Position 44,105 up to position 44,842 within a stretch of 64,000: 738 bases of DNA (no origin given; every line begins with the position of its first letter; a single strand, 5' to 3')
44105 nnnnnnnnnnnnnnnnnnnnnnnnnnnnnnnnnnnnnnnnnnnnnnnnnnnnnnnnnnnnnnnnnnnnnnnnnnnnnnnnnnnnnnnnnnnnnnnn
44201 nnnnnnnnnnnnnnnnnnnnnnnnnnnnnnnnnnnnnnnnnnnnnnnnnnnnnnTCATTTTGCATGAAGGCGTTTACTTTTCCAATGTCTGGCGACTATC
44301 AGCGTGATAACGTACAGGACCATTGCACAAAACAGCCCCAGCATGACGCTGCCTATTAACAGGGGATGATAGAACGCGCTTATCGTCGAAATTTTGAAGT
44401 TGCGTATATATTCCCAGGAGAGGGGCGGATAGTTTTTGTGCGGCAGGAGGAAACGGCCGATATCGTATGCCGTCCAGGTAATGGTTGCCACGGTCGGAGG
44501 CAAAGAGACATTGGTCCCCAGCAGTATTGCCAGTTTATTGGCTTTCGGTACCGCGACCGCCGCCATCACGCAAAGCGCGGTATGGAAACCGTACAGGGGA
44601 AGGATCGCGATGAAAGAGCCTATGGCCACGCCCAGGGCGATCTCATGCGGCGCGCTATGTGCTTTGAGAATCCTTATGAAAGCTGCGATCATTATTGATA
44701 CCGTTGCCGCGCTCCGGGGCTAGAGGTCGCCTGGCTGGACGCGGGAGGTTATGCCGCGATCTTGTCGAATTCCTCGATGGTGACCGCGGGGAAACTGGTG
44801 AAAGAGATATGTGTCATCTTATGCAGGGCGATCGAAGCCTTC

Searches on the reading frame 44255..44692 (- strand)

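Call 59: search_protein_families(library=pfam, proteins=[window:44255-44692:-], max_evalue=0.000001)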
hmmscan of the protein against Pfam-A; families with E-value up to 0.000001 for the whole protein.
window:44255-44692:- (145 aa): 1 family
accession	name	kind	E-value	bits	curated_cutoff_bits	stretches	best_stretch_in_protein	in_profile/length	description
PF09835.14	DUF2062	-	1.1e-27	97.2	27.4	1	5-141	8-145/147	Uncharacterized protein conserved in bacteria (DUF2062)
